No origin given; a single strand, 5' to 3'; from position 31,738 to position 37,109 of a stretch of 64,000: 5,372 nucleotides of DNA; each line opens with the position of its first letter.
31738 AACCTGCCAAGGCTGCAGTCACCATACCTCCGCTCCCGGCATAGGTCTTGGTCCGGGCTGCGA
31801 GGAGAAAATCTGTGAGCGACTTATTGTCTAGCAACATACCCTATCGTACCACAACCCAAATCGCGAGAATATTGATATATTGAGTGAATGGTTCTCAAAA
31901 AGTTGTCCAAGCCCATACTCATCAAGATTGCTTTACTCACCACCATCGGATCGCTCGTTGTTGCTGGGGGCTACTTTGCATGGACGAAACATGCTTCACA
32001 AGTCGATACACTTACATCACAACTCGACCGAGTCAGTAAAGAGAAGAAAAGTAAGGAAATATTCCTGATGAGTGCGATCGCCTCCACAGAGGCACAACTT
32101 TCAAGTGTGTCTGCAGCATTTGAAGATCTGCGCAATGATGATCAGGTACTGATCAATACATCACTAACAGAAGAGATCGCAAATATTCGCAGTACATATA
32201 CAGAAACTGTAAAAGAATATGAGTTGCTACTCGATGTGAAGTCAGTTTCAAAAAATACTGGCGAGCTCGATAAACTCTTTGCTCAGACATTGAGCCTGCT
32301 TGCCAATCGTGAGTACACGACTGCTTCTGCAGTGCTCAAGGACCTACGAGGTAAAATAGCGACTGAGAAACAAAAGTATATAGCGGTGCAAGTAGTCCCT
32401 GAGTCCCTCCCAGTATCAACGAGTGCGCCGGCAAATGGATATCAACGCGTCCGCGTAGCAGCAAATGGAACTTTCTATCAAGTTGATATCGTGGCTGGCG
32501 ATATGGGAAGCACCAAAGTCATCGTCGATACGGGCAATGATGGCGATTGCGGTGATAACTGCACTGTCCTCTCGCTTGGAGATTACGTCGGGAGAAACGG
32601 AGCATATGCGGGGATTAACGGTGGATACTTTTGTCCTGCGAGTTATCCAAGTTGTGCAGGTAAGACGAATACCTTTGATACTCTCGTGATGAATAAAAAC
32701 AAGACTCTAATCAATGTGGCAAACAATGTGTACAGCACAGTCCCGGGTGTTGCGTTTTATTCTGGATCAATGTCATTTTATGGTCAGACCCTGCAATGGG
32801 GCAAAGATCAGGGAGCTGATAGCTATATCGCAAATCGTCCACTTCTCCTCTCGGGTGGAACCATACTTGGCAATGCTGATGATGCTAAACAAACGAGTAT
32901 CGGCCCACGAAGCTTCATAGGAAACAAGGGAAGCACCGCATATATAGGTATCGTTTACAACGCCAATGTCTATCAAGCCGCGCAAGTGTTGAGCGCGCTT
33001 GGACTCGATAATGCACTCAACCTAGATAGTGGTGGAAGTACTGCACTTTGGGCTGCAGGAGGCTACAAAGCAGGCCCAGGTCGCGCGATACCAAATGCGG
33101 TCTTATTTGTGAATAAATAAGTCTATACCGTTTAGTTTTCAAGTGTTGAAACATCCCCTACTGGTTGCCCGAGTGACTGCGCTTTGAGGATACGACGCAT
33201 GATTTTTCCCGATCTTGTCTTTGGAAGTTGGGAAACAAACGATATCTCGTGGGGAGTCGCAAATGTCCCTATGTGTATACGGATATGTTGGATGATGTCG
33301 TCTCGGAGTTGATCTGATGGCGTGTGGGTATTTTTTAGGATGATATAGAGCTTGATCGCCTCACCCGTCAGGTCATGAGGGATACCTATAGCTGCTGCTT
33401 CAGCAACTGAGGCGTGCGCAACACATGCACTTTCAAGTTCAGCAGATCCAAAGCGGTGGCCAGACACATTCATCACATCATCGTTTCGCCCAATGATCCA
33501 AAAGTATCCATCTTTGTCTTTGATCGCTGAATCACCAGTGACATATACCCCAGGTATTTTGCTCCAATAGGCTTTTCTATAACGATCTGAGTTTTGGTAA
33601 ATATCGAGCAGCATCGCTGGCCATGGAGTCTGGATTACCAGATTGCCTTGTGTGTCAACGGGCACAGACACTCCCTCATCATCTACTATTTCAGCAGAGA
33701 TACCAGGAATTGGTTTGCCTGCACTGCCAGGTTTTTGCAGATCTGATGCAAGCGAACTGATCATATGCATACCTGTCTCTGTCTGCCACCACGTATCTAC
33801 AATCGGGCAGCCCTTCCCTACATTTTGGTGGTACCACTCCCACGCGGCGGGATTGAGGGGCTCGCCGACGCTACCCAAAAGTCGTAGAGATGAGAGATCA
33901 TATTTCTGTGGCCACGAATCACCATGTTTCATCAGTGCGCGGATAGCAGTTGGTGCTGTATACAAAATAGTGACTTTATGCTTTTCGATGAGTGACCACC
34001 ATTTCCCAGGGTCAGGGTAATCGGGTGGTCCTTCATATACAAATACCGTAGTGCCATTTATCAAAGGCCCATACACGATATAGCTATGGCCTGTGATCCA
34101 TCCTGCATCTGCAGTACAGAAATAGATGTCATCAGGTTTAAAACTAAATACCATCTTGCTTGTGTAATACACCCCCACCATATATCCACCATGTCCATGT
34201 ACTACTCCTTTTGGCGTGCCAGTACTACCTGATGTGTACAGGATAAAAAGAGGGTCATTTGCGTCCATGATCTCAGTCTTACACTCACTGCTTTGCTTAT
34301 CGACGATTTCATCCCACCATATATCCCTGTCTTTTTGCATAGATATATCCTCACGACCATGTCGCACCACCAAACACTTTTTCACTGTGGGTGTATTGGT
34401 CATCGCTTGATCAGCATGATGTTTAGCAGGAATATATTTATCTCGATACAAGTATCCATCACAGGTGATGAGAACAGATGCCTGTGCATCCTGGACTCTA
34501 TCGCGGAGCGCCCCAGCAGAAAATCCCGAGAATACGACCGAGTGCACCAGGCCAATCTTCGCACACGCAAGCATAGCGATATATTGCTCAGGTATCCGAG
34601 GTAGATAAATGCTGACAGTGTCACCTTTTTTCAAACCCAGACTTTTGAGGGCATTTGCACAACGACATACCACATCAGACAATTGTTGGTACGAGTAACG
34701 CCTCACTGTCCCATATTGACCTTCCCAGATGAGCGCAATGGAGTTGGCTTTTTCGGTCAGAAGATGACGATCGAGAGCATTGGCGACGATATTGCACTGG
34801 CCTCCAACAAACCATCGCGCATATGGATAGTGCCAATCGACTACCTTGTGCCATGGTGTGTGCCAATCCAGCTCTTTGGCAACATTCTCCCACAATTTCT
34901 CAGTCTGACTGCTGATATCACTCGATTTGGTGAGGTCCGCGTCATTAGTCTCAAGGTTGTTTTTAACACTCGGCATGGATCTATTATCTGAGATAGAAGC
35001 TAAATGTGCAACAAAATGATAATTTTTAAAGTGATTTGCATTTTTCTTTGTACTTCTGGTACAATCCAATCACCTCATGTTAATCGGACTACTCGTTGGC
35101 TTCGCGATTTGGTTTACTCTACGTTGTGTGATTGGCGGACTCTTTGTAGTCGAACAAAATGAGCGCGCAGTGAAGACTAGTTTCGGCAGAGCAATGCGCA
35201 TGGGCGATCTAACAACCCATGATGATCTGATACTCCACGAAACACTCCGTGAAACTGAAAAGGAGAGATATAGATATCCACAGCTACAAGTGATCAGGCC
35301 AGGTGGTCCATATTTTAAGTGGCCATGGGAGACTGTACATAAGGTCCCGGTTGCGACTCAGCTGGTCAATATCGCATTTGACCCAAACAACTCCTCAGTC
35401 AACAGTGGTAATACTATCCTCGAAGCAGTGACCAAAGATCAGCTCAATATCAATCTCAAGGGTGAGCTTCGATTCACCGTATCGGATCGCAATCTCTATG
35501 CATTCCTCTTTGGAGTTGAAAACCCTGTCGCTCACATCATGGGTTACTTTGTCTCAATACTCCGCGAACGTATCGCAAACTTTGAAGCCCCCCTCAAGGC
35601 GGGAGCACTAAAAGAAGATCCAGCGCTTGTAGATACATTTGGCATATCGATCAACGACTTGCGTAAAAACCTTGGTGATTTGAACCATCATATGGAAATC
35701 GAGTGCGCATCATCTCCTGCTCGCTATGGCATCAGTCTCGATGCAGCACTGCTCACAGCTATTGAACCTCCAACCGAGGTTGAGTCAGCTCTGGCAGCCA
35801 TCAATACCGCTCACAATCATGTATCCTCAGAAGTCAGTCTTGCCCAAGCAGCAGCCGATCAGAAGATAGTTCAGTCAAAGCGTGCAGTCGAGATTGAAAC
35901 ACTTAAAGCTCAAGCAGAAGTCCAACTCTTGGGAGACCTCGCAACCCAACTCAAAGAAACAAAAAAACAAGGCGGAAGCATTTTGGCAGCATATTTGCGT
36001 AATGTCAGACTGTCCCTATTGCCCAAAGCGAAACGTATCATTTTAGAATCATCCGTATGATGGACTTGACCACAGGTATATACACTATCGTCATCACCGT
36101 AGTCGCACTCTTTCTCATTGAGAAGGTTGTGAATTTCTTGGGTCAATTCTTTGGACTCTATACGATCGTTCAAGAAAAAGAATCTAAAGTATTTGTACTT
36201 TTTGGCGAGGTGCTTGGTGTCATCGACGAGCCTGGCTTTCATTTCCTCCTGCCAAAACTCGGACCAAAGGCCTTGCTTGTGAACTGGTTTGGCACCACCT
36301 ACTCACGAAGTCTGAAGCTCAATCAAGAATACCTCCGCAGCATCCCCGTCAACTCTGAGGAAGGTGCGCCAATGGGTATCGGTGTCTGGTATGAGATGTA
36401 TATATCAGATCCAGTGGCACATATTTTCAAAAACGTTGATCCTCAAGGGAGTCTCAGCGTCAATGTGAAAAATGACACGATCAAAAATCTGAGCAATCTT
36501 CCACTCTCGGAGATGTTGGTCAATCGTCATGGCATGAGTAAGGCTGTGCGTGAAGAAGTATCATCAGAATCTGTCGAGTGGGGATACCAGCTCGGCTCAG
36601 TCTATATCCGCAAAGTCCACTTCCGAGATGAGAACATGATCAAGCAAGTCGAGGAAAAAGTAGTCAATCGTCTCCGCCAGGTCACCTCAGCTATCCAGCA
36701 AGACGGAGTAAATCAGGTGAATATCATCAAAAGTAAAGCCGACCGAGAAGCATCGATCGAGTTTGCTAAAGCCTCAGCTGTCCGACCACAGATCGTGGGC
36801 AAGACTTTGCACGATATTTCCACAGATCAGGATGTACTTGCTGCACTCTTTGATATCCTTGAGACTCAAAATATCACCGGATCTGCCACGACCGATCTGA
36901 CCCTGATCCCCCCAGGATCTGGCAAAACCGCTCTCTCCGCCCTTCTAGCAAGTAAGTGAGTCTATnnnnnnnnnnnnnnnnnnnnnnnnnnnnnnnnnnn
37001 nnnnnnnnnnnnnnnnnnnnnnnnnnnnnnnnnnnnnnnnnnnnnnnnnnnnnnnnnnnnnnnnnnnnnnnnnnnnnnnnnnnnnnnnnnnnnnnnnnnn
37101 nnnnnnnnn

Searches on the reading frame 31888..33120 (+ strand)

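Call 52: search_protein_families(library=pfam, proteins=[window:31888-33120:+], max_evalue=0.001)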
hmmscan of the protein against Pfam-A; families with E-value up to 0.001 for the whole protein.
window:31888-33120:+ (410 aa): 1 family
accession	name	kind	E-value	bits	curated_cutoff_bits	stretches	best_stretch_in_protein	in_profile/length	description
PF09992.14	NAGPA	-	1.6e-15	58.2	25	1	237-407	1-168/169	Phosphodiester glycosidase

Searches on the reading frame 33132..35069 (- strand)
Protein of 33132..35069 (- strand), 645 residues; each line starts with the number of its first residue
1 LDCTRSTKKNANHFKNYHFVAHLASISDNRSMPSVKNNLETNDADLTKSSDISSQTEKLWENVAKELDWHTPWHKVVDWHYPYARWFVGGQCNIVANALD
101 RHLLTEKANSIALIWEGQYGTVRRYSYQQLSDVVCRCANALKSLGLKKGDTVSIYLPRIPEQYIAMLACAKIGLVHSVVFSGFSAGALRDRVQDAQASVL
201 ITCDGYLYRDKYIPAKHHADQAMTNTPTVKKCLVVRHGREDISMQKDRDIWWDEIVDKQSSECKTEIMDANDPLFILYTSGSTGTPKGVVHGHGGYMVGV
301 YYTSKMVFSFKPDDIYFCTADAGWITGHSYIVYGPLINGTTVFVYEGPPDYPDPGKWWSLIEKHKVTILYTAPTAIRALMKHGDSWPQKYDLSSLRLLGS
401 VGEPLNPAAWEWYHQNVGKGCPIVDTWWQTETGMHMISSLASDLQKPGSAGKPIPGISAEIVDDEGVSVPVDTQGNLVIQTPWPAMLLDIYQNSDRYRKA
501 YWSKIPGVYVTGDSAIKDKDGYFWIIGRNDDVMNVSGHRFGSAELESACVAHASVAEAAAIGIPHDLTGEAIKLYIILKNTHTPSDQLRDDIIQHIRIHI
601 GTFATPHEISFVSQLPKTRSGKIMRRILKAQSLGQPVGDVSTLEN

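Call 52: search_protein_families(library=pfam, proteins=[window:33132-35069:-], max_evalue=0.001)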
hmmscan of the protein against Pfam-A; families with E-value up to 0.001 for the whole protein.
window:33132-35069:- (645 aa): 3 families
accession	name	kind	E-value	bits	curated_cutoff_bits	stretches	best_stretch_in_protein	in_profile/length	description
PF00501.34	AMP-binding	-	4e-96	322.6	29.9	1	106-483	7-378/384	AMP-binding enzyme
PF13193.12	AMP-binding_C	-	3.5e-22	79.6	24.5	1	544-622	1-76/76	AMP-binding enzyme C-terminal domain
PF16177.11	ACAS_N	-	2.4e-14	53.3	27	1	55-98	11-55/55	Acetyl-coenzyme A synthetase N-terminus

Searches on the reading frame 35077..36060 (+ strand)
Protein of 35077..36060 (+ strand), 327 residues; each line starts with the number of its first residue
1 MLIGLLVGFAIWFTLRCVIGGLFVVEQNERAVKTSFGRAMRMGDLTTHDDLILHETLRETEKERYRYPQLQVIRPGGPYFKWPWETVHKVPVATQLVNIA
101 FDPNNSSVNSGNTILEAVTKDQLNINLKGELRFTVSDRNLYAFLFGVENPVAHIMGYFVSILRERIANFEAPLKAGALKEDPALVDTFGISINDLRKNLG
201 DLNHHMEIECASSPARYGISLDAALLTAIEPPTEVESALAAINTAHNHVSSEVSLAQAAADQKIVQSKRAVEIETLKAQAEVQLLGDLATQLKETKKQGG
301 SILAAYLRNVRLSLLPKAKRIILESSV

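Call 52: search_protein_families(library=pfam, proteins=[window:35077-36060:+], max_evalue=0.001)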
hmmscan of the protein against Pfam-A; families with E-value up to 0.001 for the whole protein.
window:35077-36060:+ (327 aa): 1 family
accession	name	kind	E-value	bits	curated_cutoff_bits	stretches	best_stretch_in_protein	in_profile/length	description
PF01145.31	Band_7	-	9.6e-15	55.5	23.6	1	24-257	2-173/176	SPFH domain / Band 7 family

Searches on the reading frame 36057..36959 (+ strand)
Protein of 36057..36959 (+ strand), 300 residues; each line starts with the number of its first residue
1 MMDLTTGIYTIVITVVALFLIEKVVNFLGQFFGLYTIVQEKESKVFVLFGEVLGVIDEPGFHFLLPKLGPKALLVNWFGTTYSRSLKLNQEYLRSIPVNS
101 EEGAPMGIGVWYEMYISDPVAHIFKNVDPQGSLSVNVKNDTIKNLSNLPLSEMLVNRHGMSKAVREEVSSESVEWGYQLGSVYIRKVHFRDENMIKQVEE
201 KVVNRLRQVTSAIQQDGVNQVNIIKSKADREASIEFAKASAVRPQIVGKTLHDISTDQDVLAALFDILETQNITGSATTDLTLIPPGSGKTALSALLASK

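Call 52: search_protein_families(library=pfam, proteins=[window:36057-36959:+], max_evalue=0.001)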
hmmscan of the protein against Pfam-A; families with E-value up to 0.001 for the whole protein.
window:36057-36959:+ (300 aa): 1 family
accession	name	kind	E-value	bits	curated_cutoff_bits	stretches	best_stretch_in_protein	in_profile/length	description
PF01145.31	Band_7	-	5.6e-12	46.5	23.6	1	37-212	2-169/176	SPFH domain / Band 7 family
